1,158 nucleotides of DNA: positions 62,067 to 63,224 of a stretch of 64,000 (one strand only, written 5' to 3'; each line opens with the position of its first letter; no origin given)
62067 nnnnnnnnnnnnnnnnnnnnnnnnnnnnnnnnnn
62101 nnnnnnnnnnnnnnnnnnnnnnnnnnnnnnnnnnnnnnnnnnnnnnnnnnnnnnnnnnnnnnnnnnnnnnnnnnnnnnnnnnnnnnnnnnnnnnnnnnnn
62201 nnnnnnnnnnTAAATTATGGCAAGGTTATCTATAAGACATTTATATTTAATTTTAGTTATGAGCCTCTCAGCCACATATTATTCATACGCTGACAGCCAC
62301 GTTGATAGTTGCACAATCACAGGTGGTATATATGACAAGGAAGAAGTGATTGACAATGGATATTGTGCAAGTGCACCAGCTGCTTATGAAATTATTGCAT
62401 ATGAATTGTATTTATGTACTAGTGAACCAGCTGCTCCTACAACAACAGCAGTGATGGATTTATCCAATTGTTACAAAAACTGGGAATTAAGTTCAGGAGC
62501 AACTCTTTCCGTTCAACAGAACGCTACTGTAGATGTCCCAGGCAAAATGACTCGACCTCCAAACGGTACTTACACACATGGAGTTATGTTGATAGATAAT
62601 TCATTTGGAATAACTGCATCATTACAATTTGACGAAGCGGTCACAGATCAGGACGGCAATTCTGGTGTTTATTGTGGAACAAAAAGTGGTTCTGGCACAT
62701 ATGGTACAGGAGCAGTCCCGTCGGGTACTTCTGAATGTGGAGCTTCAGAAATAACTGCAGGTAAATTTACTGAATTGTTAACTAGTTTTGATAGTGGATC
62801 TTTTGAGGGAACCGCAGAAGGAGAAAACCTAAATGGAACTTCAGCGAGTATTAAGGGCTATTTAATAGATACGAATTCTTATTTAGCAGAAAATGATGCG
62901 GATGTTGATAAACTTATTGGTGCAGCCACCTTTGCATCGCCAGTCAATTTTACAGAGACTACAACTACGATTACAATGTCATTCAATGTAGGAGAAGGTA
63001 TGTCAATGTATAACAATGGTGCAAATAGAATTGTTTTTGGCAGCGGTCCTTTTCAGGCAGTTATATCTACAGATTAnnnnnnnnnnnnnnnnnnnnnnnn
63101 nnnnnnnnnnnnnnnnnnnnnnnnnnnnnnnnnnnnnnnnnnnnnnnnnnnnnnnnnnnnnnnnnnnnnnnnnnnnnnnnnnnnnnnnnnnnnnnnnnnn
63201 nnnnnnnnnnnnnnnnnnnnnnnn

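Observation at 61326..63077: Barrel-plus-linker-only inverse autotransporter followed in frame by a separately exported Cys-containing protein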

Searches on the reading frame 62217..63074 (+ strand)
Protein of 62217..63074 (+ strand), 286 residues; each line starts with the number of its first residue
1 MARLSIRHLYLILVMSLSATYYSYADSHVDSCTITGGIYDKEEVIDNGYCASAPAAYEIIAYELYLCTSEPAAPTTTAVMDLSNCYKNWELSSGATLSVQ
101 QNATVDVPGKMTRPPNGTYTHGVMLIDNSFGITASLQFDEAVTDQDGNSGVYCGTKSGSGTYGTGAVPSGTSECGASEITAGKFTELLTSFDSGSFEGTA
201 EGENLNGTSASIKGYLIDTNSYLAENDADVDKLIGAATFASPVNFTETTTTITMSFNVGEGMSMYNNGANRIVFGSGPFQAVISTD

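Call 4: search_protein_families(library=pfam, proteins=[window:62217-63074:+], max_evalue=10)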
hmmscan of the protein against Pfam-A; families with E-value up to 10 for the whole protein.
window:62217-63074:+ (286 aa): 0 families

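Call 5: search_protein_families(library=ncbifam, proteins=[window:62217-63074:+], max_evalue=10)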
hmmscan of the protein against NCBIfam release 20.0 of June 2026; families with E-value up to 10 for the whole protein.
window:62217-63074:+ (286 aa): 0 families

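Call 7: search_solved_structures(query=window:62217-63074:+, max_evalue=10, show_alignments=2)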
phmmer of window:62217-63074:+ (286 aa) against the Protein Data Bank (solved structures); distinct sequences matched with E-value up to 10: 0.

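Call 8: find_homologous_proteins(query=window:62217-63074:+)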
Query window:62217-63074:+ (286 aa): 369 proteins with E <= 0.001 among 2007 candidates; the best 120 are listed.
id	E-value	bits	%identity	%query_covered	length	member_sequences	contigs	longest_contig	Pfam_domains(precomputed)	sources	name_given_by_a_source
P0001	9.5e-177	604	96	100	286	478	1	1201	-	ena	-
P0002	3.5e-133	461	72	100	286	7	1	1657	-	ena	-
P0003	1.5e-126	439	70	98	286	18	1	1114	-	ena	-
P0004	1.9e-125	436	70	98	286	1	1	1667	-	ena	-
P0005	2.5e-125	435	70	98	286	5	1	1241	-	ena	-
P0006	3.2e-125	435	69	98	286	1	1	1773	-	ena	-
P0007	3.9e-125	435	70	98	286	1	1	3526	-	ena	-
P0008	4.9e-125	434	69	98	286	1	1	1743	-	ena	-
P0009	5.3e-125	434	69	98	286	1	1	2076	-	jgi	-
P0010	5.5e-125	434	69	98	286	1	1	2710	-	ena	-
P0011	6.2e-125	434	70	98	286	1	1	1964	-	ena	-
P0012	6.2e-125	434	70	98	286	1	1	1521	-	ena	-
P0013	6.8e-125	434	69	98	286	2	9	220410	-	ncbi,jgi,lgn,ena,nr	ncbi:hypothetical protein OA413_01720 [Pelagibacteraceae bacterium]|jgi:hypothetical protein|nr:hypo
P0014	9.6e-125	433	69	98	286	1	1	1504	-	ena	-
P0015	1.0e-124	433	70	98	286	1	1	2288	-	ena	-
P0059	8.1e-95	335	65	81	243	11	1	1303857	-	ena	-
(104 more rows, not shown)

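Call 18: find_related_loci(query=A1, collection=genome_contigs, flank=6000)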
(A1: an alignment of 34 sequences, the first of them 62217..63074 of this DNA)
Query A1 (286 aa) in genome_contigs; peptide patterns used: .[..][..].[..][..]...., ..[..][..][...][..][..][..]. (x = any residue, [..] = any of these).
108 stretches matched a pattern; 70 encode a relative of the query (tblastn E <= 1e-3); 70 distinct loci.
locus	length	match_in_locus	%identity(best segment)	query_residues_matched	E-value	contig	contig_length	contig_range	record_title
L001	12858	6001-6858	99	1-286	0e+0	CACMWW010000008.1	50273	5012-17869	MAG: uncultured Pelagibacteraceae bacterium isolate AG-919-N17 genome assembly, contig: AG-919-N17_NODE_8, whole genome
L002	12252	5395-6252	95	1-286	0e+0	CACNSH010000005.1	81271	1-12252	MAG: uncultured Pelagibacteraceae bacterium isolate AG-893-M03 genome assembly, contig: AG-893-M03_NODE_5, whole genome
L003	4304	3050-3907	96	1-286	0e+0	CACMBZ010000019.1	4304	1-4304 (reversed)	MAG: uncultured Pelagibacteraceae bacterium isolate AG-918-F10 genome assembly, contig: AG-918-F10_NODE_19, whole genome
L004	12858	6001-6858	96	1-286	0e+0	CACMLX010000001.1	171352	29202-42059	MAG: uncultured Pelagibacteraceae bacterium isolate AG-919-C04 genome assembly, contig: AG-919-C04_NODE_1, whole genome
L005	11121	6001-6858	94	1-286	0e+0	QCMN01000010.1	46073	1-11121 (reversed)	Pelagibacteraceae bacterium AG-422-B15 Ga0172158_110, whole genome shotgun sequence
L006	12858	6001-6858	93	1-286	2e-179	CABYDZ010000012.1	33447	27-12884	MAG: uncultured Pelagibacteraceae bacterium isolate AG-894-A11 genome assembly, contig: AG-894-A11_NODE_12, whole genome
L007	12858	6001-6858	93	1-286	7e-173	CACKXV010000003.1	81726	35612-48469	uncultured Pelagibacteraceae bacterium isolate AG-457-O16 genome assembly, contig: AG-457-O16_NODE_3, whole genome shotg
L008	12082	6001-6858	93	1-286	2e-172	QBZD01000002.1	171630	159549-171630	Pelagibacteraceae bacterium AG-333-C14 Ga0172119_102, whole genome shotgun sequence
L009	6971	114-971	93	1-286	2e-172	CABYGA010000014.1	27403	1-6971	MAG: uncultured Pelagibacteraceae bacterium isolate AG-333-C10 genome assembly, contig: AG-333-C10_NODE_14, whole genome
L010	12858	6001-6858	92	1-286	8e-171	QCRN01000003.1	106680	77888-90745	Pelagibacteraceae bacterium AG-461-B04 Ga0172183_103, whole genome shotgun sequence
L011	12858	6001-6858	93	1-286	2e-165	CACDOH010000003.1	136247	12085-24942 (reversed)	uncultured Pelagibacteraceae bacterium isolate AG-904-D18 genome assembly, contig: AG-904-D18_NODE_3, whole genome shotg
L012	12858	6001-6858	93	1-286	3e-173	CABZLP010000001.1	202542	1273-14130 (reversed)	MAG: uncultured Pelagibacteraceae bacterium isolate AG-337-J23 genome assembly, contig: AG-337-J23_NODE_1, whole genome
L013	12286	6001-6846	69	6-286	3e-130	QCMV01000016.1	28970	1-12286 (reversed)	Pelagibacteraceae bacterium AG-422-N09 Ga0172163_116, whole genome shotgun sequence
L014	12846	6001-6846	69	6-286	2e-130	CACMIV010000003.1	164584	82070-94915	MAG: uncultured Pelagibacteraceae bacterium isolate AG-891-J04 genome assembly, contig: AG-891-J04_NODE_3, whole genome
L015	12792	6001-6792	72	25-286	3e-130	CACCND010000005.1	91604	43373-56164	uncultured Pelagibacteraceae bacterium isolate AG-901-G03 genome assembly, contig: AG-901-G03_NODE_5, whole genome shotg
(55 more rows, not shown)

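Call 21: search_protein_representatives(protein=window:62217-63074:+)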
Query: 286 residues. Proteins with E-value up to 0.001 (for the whole library): 405; up to 1e-10: 161; up to 1e-30: 31. The best 150 are listed.
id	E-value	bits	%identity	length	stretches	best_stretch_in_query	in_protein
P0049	1.1e-108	379.1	63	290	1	9-286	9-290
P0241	1.2e-64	234.7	44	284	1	22-284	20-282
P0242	1.8e-62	227.5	43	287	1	9-284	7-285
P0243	7.4e-58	212.4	43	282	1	9-284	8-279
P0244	1.2e-52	195.4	38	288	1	13-285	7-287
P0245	2.8e-51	190.9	37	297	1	9-285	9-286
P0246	5.0e-44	167.1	37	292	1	11-283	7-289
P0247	4.2e-43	164.1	47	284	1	93-284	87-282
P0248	1.9e-41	158.7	39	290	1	8-284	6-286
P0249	3.0e-39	151.4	88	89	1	1-83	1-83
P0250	9.1e-39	149.8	50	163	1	126-284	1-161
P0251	2.1e-38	148.7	37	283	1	14-285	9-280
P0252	1.7e-37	145.6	35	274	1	6-281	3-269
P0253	2.8e-37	145.0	45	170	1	6-167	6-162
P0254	5.6e-37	144.0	34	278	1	9-284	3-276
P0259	1.6e-34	135.9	34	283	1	12-284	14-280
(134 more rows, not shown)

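Call 22: predict_structure(alignment_id=A1)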
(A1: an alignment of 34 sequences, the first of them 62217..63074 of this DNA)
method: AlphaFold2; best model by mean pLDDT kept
length: 286 residues; sequences in the alignment: 34
mean_pLDDT: 80.6   pTM: 0.77
mean pLDDT of the five models: 80.6, 79.7, 77.9, 76.2, 73.5
residues with pLDDT >= 90: 87; 70-90: 136; 50-70: 53; < 50: 10
segments of 3 or more residues with pLDDT < 50: 20-28
pLDDT, mean of each block of 10 residues (from residue 1): 69 67 40 80 72 78 94 97 94 86 71 89 92 87 74 90 84 88 91 89 74 93 97 91 85 61 68 68 59
secondary structure, 60 per line:
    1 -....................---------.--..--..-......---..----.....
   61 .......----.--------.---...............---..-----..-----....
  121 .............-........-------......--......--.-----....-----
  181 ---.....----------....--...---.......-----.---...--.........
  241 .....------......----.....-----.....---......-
elements in order: H2-21 H41-46 E56-67 E85-99 E117-133 E135-142 E150-155 E158-163 E172-175 E184-188 E199-202 E211-217 E232-245 E252-257 E262-266 E272-276 E280-285

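Call 31: search_protein_families(library=pfam, alignment_id=A2, max_evalue=0.01)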
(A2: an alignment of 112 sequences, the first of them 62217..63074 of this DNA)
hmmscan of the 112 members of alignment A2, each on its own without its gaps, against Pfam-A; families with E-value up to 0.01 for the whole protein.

A. member 1, window:62217-63074:+ (286 aa): 0 families

B. families by the number of members that match (of 112 scanned): 5 families
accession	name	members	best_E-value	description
PF12733.13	Cadherin-like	1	2.2e-56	Cadherin-like beta sandwich domain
PF09136.16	Glucodextran_B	1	5.1e-09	Glucodextranase, domain B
PF15902.12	Sortilin-Vps10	1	9.3e-08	Sortilin, neurotensin receptor 3,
PF13088.12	BNR_2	1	0.00015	BNR repeat-like domain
PF16397.10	DUF5006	1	0.0077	Domain of unknown function (DUF5006)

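Call 32: search_solved_structures(query=A2, max_evalue=1)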
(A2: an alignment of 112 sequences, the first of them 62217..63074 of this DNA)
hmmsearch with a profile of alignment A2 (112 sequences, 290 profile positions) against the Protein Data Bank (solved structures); distinct sequences matched with E-value up to 1: 0.

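Call 35: find_homologous_proteins(query=A3, max_evalue=0.00001)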
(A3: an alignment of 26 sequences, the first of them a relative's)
Query A3 (26 sequences) (283 aa, profile of the alignment): 14 proteins with E <= 0.00001 among 8000 candidates.
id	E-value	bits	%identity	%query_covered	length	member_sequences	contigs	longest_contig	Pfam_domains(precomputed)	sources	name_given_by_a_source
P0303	1.3e-81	292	42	82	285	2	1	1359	-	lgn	-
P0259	2.8e-79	284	100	100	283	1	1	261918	-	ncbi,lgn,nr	ncbi:MAG: hypothetical protein NXI21_11040 [Alphaproteobacteria bacterium]|nr:hypothetical protein [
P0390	5.0e-77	277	55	90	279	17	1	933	-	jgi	-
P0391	1.0e-74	269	52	90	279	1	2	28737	-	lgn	-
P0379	7.3e-74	267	25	83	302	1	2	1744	-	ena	-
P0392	2.9e-73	265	56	96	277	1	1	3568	-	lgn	-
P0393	2.6e-72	262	54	90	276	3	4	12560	-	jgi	-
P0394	2.3e-68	249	25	82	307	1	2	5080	-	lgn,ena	-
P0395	2.4e-68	249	54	99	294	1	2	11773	-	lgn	-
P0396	1.9e-61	226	28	67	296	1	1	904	-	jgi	-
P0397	2.3e-61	226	27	68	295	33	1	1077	-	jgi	-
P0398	1.4e-60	223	36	89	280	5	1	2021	-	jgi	jgi:hypothetical protein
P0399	2.2e-57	213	28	69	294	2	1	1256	-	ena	-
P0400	4.4e-34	136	41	37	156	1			-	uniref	uniref:hypothetical protein n=1 Tax=Ramlibacter sp. TaxID=1917967 RepID=UPI00260ABAF5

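Call 36: find_encoding_contigs(protein=P0259, flank=5000, max_places=2)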
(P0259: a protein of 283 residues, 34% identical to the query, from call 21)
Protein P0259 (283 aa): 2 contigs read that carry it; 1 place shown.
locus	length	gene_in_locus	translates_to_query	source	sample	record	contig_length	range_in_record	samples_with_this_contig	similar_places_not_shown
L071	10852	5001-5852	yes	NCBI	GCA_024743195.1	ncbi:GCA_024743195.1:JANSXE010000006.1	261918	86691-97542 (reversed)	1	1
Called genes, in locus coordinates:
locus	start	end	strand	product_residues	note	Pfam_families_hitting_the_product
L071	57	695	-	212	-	PF13468:Glyoxalase_3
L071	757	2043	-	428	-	PF07559:FlgE_D2 (faint), PF06429:Flg_bbr_C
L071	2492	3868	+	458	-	PF00657:Lipase_GDSL (faint), PF13472:Lipase_GDSL_2 (faint)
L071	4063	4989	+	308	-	PF11924:IAT_beta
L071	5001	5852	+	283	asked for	-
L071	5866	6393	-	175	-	-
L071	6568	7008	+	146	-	PF10025:DUF2267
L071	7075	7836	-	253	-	PF00106:adh_short, PF01370:Epimerase (weak), PF08659:KR, PF13561:adh_short_C2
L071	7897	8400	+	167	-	PF01978:TrmB (weak), PF13412:HTH_24 (faint), PF01047:MarR, PF12802:MarR_2, PF13463:HTH_27, PF01022:HTH_5 (weak), PF09339:HTH_IclR (weak)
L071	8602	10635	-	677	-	PF06480:FtsH_ext, PF06068:TIP49 (faint), PF00004:AAA, PF17862:AAA_lid_3, PF01434:Peptidase_M41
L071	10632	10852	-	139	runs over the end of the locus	PF12616:DUF3775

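Call 37: find_encoding_contigs(protein=P0391, flank=5000, max_places=2)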
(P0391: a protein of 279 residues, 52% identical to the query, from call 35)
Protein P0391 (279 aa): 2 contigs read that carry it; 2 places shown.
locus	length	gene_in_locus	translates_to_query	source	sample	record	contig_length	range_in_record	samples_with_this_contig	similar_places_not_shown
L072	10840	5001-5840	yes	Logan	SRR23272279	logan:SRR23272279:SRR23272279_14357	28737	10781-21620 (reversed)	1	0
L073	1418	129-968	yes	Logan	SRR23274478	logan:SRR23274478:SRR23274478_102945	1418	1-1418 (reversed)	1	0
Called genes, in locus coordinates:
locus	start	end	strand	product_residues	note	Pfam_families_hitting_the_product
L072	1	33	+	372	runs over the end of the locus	PF13685:Fe-ADH_2, PF01761:DHQ_synthase, PF24621:DHQS_C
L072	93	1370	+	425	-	PF01595:CNNM, PF00571:CBS, PF03471:CorC_HlyC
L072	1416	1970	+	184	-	PF11136:DUF2889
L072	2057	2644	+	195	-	PF00226:DnaJ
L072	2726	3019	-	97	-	PF00830:Ribosomal_L28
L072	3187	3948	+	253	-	PF00106:adh_short, PF08659:KR, PF13561:adh_short_C2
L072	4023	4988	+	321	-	PF11924:IAT_beta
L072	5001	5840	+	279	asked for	-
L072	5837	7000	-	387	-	PF07690:MFS_1, PF12832:MFS_1_like, PF00083:Sugar_tr (faint), PF13347:MFS_2 (weak), PF07690:MFS_1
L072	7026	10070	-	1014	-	-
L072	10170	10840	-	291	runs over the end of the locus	PF13419:HAD_2 (faint), PF13344:Hydrolase_6, PF00702:Hydrolase (weak), PF13242:Hydrolase_like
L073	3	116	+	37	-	?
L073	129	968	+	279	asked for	-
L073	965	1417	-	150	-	?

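Call 38: find_encoding_contigs(protein=P0393, flank=5000, max_places=2)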
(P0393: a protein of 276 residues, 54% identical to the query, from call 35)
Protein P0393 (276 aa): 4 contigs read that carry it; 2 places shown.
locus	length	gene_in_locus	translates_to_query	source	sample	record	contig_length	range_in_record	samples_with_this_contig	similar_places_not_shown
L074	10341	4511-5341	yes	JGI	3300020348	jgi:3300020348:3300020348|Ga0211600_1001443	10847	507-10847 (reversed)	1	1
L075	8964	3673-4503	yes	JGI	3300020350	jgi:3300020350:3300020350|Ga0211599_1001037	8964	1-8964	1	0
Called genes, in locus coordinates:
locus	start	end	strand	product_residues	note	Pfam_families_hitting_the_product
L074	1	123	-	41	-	?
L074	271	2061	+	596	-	PF00501:AMP-binding, PF23562:AMP-binding_C_3 (weak)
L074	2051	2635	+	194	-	PF04972:BON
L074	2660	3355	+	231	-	PF00106:adh_short, PF13561:adh_short_C2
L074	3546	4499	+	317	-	PF11924:IAT_beta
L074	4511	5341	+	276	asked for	-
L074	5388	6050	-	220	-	PF13417:GST_N_3, PF13409:GST_N_2, PF14497:GST_C_3 (weak), PF13410:GST_C_2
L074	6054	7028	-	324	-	PF17773:UPF0176_N, PF00581:Rhodanese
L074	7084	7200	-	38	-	-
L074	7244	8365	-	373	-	PF00296:Bac_luciferase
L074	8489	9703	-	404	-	PF07690:MFS_1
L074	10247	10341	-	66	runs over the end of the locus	PF10399:UCR_Fe-S_N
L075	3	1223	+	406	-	?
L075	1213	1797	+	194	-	PF04972:BON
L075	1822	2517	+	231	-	PF00106:adh_short, PF13561:adh_short_C2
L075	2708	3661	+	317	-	PF11924:IAT_beta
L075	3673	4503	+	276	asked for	-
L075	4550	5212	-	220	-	PF13417:GST_N_3, PF13409:GST_N_2, PF14497:GST_C_3 (weak), PF13410:GST_C_2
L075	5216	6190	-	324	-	PF17773:UPF0176_N, PF00581:Rhodanese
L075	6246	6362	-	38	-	-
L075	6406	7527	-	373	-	PF00296:Bac_luciferase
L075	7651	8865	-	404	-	PF07690:MFS_1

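Call 39: find_encoding_contigs(protein=P0394, flank=5000, max_places=2)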
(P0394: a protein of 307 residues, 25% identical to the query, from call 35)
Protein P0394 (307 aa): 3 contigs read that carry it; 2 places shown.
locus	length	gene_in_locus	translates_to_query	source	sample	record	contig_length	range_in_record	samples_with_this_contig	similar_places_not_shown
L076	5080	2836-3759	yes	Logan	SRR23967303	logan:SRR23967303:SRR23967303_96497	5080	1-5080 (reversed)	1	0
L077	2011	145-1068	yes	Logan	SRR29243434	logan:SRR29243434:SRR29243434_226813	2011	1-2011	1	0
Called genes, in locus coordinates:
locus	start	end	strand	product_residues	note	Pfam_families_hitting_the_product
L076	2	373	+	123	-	?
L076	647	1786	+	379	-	PF13487:HD_5, PF01966:HD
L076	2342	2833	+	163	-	PF00801:PKD, PF17963:Big_9, PF18911:PKD_4, PF22352:K319L-like_PKD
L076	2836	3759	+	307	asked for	-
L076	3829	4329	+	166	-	-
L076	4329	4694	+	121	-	PF00326:Peptidase_S9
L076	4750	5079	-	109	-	?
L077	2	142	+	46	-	?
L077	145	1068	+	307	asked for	-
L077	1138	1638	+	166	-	-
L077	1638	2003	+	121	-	PF00326:Peptidase_S9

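Call 57: fold_search(model_id=the predicted structure, library=pdb)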
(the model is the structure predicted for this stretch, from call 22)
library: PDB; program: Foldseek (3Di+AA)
matches with E <= 10: 532; with E <= 0.001: 0
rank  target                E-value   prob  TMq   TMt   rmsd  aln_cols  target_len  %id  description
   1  8zy3_A                1.3e-02  0.05  0.09  0.04  20.1       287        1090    9  Sarbecovirus BANAL-20-236 Spike Trimer in a Locked Conformation (released 2025-02-05)
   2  8tc0_A                3.6e-02  0.04  0.09  0.04  20.0       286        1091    8  Cryo-EM Structure of Spike Glycoprotein from Bat Coronavirus WIV1 in Closed Conformation (released 2024-05-01)
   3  7r4i_B                4.7e-02  0.04  0.09  0.04  18.4       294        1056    8  The SARS-CoV-2 spike in complex with the 2.15 neutralizing nanobody (released 2022-06-08)
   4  7dwy_A                5.0e-02  0.05  0.10  0.04  19.9       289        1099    8  S protein of SARS-CoV-2 in the locked conformation (released 2021-03-31)
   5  7x08_A                5.0e-02  0.05  0.10  0.04  19.9       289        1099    8  S protein of SARS-CoV-2 in complex with 2G1 (released 2022-03-09)
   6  7tgw_A                5.0e-02  0.05  0.11  0.05  18.6       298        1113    8  Omicron spike at 3.0 A (open form) (released 2022-03-09)
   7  8xym_A                5.0e-02  0.04  0.10  0.04  19.9       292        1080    7  Cryo-EM structure of CX1 spike protein (6P) (released 2025-01-22)
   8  8upx_A                5.0e-02  0.02  0.07  0.04  21.6       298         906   10  Omicron-S-MERS-RBD (released 2024-08-21)
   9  7ru3_A                5.6e-02  0.04  0.10  0.04  19.7       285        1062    8  CC6.33 IgG in complex with SARS-CoV-2-6P-Mut7 S protein (non-uniform refinement) (released 2022-08-24)
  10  8xym_C                5.6e-02  0.04  0.10  0.04  21.1       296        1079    6  Cryo-EM structure of CX1 spike protein (6P) (released 2025-01-22)
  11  8upx_C                6.2e-02  0.03  0.09  0.04  19.4       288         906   10  Omicron-S-MERS-RBD (released 2024-08-21)
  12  8thf_A                6.2e-02  0.02  0.08  0.04  21.0       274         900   10  SARS-CoV-2 BA.1 S-6P-no-RBD (released 2024-07-17)
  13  7s6i_A                6.5e-02  0.04  0.10  0.04  21.0       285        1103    8  SARS-CoV-2-6P-Mut2 S protein (released 2022-05-11)
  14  7a5s_A                6.9e-02  0.04  0.10  0.06  19.8       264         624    8  Complex of SARS-CoV-2 spike and CR3022 Fab (Homogeneous Refinement) (released 2020-09-16)
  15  6zge_A                7.2e-02  0.04  0.10  0.04  19.4       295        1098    8  Uncleavable Spike Protein of SARS-CoV-2 in Closed Conformation (released 2020-07-01)
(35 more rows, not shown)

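Call 73: find_encoding_contigs(protein=P0059, flank=3000, max_places=2)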
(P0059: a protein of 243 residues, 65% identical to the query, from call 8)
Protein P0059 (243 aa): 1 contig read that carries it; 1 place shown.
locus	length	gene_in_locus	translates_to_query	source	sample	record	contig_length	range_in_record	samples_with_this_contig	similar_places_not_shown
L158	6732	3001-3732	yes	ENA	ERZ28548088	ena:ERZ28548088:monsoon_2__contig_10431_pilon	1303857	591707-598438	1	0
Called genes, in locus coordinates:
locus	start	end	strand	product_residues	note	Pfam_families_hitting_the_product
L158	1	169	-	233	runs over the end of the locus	PF17746:SfsA_N, PF03749:SfsA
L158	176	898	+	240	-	PF00994:MoCF_biosynth, PF24102:FLAD1_M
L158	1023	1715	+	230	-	PF01036:Bac_rhodopsin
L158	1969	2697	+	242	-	PF11924:IAT_beta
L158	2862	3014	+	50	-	-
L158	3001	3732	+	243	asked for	-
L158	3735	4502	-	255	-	PF01513:NAD_kinase, PF20143:NAD_kinase_C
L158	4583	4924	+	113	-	PF00370:FGGY_N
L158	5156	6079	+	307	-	PF00370:FGGY_N (weak), PF02782:FGGY_C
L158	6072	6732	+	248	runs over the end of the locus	PF00596:Aldolase_II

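Call 75: search_protein_families(library=phrogs, proteins=[window:62217-63074:+], max_evalue=0.01)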
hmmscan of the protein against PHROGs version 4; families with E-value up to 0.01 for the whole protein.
window:62217-63074:+ (286 aa): 0 families

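Call 76: search_protein_families(library=padloc, proteins=[window:62217-63074:+], max_evalue=0.01)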
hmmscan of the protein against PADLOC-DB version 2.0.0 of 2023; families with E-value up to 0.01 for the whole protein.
window:62217-63074:+ (286 aa): 0 families

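Call 77: find_related_loci(query=A1, collection=viral_contigs, flank=3000)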
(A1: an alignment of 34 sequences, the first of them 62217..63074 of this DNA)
Query A1 (286 aa) in viral_contigs; peptide patterns used: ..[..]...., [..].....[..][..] (x = any residue, [..] = any of these).
29 stretches matched a pattern, but none encodes a relative of the query by tblastn (E <= 1e-3).

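Call 78: search_dna_similar(query=window:62217-63074:+, collection=phages, mode=protein, max_evalue=0.001, max_rows=10)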
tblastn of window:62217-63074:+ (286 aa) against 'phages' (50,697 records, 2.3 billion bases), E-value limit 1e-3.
No match.
